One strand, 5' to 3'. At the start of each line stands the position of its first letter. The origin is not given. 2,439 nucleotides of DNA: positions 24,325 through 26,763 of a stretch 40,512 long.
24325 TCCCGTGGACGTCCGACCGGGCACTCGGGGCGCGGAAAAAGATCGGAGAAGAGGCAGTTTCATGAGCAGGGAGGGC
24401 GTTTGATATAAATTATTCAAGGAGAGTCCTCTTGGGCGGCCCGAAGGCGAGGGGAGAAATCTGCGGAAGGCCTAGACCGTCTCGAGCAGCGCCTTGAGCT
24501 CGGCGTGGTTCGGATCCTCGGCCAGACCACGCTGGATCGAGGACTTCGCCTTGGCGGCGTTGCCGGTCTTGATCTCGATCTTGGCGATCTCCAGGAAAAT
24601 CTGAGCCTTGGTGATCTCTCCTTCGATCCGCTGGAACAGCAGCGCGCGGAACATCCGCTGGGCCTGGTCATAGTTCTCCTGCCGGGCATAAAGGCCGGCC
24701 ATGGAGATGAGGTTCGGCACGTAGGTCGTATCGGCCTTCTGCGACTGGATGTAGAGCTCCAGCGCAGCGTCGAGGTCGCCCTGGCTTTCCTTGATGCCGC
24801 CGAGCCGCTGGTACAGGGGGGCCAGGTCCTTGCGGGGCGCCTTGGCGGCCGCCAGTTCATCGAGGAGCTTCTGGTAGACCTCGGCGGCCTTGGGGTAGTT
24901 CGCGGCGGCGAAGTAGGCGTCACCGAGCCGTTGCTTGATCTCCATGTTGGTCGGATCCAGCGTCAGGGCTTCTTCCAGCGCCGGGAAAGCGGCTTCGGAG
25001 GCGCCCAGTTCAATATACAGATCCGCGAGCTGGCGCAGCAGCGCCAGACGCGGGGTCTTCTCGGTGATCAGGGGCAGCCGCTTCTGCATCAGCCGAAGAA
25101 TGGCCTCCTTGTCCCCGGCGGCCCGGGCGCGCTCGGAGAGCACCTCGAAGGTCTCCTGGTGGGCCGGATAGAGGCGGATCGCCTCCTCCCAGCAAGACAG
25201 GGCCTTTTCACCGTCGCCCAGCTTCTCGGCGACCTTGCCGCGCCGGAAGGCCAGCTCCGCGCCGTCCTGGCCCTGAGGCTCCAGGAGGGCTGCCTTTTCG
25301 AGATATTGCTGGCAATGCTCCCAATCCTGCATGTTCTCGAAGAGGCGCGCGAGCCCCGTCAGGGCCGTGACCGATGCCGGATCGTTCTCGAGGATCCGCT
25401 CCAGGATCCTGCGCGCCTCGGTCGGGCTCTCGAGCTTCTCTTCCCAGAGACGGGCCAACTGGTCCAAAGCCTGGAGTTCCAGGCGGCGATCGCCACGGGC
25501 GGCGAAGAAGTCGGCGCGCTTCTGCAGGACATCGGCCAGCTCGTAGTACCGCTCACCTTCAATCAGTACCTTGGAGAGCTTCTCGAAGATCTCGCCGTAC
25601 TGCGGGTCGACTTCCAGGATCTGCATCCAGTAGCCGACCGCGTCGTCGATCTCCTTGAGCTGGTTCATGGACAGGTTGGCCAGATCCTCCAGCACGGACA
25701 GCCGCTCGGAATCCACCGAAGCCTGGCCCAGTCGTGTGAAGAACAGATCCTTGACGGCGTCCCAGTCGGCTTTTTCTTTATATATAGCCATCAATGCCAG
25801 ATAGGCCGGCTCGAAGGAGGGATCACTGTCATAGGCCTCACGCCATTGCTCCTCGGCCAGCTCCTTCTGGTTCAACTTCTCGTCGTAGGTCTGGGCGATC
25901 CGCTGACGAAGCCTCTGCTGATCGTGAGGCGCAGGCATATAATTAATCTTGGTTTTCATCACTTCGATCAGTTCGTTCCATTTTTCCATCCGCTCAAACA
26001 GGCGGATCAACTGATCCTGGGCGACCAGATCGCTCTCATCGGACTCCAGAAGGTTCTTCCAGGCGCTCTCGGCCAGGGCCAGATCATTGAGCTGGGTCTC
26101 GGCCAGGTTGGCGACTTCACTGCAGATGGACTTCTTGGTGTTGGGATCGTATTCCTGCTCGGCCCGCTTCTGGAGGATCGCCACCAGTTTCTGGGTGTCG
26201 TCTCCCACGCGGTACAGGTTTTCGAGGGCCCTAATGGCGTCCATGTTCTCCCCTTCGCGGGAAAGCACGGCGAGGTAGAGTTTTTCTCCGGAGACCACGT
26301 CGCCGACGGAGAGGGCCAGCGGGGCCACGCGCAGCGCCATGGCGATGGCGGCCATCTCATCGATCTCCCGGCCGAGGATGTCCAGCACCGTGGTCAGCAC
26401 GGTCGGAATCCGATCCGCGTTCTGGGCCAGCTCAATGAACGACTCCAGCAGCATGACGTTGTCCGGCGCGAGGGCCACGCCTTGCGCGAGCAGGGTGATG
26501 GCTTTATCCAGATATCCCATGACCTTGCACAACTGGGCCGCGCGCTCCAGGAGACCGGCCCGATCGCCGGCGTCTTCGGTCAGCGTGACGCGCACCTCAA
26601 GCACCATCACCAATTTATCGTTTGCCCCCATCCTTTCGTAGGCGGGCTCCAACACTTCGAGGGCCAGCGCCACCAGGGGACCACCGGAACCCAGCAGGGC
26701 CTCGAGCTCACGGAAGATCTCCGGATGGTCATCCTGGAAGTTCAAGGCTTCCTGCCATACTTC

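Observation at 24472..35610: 3712-aa protein made entirely of TPR-like super-repeats (11.1-kb gene)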

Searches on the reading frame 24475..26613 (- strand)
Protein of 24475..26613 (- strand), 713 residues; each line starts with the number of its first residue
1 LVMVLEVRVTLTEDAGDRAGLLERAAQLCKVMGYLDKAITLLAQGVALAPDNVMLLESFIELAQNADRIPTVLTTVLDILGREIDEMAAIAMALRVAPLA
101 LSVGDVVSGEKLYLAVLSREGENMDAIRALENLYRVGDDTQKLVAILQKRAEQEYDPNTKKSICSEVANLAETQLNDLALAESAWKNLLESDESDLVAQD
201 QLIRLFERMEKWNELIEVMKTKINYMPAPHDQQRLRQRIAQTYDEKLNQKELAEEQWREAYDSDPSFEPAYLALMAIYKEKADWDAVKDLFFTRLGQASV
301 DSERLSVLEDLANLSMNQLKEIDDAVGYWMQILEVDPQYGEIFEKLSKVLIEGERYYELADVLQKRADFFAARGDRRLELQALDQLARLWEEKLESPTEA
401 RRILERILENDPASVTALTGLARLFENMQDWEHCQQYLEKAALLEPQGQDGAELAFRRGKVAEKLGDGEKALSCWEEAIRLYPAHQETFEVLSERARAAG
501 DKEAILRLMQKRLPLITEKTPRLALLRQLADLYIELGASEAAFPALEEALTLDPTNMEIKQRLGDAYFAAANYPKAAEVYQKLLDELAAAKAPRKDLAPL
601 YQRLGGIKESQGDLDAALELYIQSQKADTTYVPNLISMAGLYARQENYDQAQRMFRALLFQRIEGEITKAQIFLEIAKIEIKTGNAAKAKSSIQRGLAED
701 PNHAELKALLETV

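Call 68: search_protein_families(library=pfam, proteins=[window:24475-26613:-], max_evalue=0.01)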
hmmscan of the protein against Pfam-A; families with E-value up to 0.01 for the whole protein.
window:24475-26613:- (713 aa): 17 families
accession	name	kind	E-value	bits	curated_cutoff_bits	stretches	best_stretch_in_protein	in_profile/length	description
PF13428.12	TPR_14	-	2.1e-26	90.1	23.5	2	524-565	2-43/44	Tetratricopeptide repeat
PF07719.23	TPR_2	-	2.2e-24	83.9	27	1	452-485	1-34/34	Tetratricopeptide repeat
PF14559.12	TPR_19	-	3.6e-22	78.9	25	3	534-587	2-55/68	Tetratricopeptide repeat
PF13181.12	TPR_8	-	1.6e-20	71.8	25.7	1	528-556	6-34/34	Tetratricopeptide repeat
PF00515.34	TPR_1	-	2.3e-16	59.3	27.8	1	456-483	5-32/34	Tetratricopeptide repeat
PF13424.12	TPR_12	-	1.1e-12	48.3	30.1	2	562-625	8-72/77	Tetratricopeptide repeat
PF13176.12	TPR_7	-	3.2e-11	42.8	27.9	0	417-449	1-33/36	Tetratricopeptide repeat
PF13432.12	TPR_16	-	5.3e-11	43.2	32.7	1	528-586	2-60/65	Tetratricopeptide repeat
PF25064.1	ARM_TT21_5th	-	8.4e-11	42.6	27.8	0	398-478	18-98/117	TT21 fifth ARM repeats domain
PF13174.12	TPR_6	-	1.2e-10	41.7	26.3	0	562-585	5-28/33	Tetratricopeptide repeat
PF13414.12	TPR_11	-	8.7e-08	32.2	26.8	1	531-569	2-40/42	TPR repeat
PF13371.12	TPR_9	-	1.2e-06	28.8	35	0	566-628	4-66/73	Tetratricopeptide repeat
PF13431.12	TPR_17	-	3.5e-05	24.2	24.4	0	404-433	2-31/34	Tetratricopeptide repeat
PF25063.1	ARM_TT21_C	-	0.00011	22.6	35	0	581-699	3-124/209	Tetratricopeptide repeat protein 21 C-terminal ARM domain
PF25068.1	ARM_TT21_4th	-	0.00034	21.4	30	0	561-645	3-83/153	Tetratricopeptide repeat protein 21 forth ARM domain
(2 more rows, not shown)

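Call 93: predict_structure(alignment_id=A2)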
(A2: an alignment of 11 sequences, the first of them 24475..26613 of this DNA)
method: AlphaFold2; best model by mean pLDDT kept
length: 713 residues; sequences in the alignment: 11
mean_pLDDT: 90.8   pTM: 0.51
mean pLDDT of the five models: 90.8, 89.5, 88.8, 88.6, 88.3
residues with pLDDT >= 90: 467; 70-90: 241; 50-70: 5; < 50: 0
segments of 3 or more residues with pLDDT < 50: none
pLDDT, mean of each block of 10 residues (from residue 1): 92 92 95 93 94 93 92 93 90 93 91 93 92 92 94 91 95 93 94 92 94 95 90 94 93 94 91 94 94 91 92 94 94 90 93 92 93 90 93 89 92 88 89 91 87 91 90 92 88 88 88 85 89 86 90 87 90 90 90 87 92 91 90 89 89 87 71 90 87 91 88 83
secondary structure, 60 per line:
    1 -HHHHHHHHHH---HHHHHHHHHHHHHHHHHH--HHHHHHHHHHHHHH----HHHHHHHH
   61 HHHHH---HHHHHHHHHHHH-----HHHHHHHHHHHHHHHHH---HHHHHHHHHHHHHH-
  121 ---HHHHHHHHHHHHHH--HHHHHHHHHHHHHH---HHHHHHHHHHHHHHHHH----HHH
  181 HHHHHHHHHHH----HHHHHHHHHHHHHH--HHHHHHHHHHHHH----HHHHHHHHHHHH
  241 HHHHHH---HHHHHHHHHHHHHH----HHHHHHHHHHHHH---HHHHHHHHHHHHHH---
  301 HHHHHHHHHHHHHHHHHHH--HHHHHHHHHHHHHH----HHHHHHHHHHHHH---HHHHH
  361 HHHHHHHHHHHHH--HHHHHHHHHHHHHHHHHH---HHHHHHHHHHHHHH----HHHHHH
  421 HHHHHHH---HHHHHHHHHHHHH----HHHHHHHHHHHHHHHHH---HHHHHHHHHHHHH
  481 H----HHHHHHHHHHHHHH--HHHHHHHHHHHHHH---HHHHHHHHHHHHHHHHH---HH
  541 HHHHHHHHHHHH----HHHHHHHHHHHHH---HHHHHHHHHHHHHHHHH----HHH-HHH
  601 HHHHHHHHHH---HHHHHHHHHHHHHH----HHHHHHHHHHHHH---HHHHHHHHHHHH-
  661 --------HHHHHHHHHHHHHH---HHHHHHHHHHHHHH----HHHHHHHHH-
elements in order (helices of 4 or more, strands of 3 or more residues): H2-11 H15-32 H35-48 H53-65 H69-80 H86-102 H106-119 H124-137 H140-153 H157-173 H178-191 H196-209 H212-224 H229-246 H250-263 H268-280 H284-297 H301-319 H322-335 H340-352 H356-373 H376-393 H397-410 H415-427 H431-443 H448-464 H468-481 H486-499 H502-515 H519-535 H539-552 H557-569 H573-589 H598-610 H614-627 H632-644 H648-659 H669-682 H686-699 H704-712
